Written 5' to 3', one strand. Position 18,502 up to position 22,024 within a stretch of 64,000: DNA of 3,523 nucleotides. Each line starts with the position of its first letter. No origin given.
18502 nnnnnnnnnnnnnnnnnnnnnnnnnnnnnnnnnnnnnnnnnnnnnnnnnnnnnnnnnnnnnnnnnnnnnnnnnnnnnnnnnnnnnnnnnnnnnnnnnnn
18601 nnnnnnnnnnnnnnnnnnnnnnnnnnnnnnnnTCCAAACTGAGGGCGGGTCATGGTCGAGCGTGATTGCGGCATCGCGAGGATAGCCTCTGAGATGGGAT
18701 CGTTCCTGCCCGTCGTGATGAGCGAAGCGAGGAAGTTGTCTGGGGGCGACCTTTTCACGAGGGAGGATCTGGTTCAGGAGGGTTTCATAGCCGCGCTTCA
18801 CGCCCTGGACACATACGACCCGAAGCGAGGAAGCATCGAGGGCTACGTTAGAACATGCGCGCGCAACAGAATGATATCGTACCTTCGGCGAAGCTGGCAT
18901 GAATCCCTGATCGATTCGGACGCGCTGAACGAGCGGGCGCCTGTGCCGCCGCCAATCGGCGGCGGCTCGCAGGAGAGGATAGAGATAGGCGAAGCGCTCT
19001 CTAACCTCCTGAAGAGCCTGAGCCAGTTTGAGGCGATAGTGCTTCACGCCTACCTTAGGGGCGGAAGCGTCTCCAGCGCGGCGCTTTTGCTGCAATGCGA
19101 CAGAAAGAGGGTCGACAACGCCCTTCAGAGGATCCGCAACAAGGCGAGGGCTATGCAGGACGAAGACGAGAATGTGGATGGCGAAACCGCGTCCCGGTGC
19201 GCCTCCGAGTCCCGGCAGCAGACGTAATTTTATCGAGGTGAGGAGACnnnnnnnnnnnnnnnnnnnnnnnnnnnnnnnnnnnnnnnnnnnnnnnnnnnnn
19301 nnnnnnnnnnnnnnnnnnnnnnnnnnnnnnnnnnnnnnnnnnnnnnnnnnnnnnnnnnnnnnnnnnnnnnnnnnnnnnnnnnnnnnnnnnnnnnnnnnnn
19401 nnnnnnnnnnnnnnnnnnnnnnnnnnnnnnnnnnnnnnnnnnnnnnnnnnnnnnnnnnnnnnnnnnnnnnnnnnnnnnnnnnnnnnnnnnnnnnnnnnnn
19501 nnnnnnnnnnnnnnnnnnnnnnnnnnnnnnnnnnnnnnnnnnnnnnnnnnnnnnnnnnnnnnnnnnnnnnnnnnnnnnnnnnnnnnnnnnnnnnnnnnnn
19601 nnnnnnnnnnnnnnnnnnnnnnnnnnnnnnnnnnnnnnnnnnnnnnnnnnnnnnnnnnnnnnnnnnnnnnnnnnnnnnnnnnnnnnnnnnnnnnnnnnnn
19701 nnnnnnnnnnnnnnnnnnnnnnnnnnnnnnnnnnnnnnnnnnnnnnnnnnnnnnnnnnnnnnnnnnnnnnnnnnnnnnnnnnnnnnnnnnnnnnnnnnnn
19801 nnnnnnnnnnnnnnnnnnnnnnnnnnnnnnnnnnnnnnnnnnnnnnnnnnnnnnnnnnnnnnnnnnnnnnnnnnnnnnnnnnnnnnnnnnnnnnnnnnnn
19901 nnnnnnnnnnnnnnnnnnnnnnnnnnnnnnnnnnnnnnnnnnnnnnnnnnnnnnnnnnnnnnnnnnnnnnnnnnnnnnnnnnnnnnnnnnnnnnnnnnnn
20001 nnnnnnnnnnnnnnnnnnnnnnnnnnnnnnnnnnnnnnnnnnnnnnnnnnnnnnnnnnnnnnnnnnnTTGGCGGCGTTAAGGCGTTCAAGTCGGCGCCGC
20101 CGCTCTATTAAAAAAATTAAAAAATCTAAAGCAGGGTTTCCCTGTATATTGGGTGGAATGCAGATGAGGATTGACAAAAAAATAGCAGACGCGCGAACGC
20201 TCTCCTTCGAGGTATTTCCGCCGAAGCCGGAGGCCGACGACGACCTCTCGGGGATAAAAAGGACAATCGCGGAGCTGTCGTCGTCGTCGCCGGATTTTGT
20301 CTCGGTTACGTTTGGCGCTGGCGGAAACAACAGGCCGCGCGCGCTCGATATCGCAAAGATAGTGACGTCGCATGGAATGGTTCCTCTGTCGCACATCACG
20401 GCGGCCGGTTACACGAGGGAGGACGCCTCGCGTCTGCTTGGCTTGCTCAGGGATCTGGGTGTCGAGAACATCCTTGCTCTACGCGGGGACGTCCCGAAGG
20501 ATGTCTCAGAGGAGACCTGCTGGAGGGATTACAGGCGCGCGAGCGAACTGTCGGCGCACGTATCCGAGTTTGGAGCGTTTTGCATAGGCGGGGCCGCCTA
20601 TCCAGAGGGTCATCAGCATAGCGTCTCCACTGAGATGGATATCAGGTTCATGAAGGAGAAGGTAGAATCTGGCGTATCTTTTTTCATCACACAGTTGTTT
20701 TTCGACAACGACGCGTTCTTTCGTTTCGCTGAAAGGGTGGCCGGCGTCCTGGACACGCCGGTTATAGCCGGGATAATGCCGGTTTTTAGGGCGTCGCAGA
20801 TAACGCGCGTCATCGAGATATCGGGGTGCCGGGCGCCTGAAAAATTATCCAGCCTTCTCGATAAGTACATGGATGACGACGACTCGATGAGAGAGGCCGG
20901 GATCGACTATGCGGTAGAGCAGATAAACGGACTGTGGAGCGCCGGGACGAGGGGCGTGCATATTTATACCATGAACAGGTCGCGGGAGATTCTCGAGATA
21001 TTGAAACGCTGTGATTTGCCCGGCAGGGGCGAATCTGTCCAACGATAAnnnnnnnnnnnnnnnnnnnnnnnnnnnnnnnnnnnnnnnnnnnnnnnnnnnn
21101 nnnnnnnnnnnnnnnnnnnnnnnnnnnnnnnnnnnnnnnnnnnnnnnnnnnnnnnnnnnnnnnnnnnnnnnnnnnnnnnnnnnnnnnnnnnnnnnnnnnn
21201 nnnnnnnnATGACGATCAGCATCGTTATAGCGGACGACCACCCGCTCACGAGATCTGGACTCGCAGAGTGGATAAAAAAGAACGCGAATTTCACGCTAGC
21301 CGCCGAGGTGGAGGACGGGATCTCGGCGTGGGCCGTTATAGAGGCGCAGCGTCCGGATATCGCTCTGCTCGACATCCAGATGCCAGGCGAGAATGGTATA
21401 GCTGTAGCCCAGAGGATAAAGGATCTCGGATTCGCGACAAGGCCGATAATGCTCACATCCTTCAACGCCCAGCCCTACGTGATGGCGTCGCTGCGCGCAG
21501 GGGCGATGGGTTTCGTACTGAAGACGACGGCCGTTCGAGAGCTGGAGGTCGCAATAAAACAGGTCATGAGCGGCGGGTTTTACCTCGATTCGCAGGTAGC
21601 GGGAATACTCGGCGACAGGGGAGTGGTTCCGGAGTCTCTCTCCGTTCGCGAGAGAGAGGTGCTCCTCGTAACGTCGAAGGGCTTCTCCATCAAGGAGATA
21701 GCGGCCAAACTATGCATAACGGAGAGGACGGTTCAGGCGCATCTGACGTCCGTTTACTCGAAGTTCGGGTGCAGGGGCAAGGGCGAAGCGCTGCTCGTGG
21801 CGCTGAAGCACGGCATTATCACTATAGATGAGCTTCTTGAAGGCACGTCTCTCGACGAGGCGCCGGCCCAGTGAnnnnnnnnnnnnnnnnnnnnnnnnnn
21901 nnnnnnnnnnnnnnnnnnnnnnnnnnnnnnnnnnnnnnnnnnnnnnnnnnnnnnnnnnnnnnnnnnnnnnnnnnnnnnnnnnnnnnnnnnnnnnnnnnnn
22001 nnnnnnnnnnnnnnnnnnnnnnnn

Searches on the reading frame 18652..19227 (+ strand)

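Call 40: search_protein_families(library=pfam, proteins=[window:18652-19227:+], max_evalue=0.001)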
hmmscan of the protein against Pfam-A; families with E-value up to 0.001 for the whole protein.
window:18652-19227:+ (191 aa): 1 family
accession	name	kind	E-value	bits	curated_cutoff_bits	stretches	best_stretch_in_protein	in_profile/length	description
PF04542.20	Sigma70_r2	-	9.9e-18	64.1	24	1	17-82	4-69/71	Sigma-70 region 2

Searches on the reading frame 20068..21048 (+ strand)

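Call 40: search_protein_families(library=pfam, proteins=[window:20068-21048:+], max_evalue=0.001)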
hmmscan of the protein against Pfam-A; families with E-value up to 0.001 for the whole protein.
window:20068-21048:+ (326 aa): 1 family
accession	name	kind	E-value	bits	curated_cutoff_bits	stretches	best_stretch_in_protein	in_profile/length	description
PF02219.23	MTHFR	-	6.9e-68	229.5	24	1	41-314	9-285/287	Methylenetetrahydrofolate reductase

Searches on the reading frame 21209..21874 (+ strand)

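Call 40: search_protein_families(library=pfam, proteins=[window:21209-21874:+], max_evalue=0.001)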
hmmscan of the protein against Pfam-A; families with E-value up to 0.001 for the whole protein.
window:21209-21874:+ (221 aa): 5 families
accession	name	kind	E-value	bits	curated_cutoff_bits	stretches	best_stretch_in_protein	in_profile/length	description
PF00072.30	Response_reg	-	6.3e-24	84.7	30.2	1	5-116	1-110/111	Response regulator receiver domain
PF00196.25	GerE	-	7.4e-15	54.8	23.5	1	142-197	1-56/57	Bacterial regulatory proteins, luxR family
PF08281.18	Sigma70_r4_2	-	4.8e-06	26.5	25.7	1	142-179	9-47/54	Sigma-70, region 4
PF13384.12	HTH_23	-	0.00028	21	24.6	1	145-176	3-35/50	Homeodomain-like domain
PF14493.12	HTH_40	-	0.00082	20.1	27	0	156-184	10-38/89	Helix-turn-helix domain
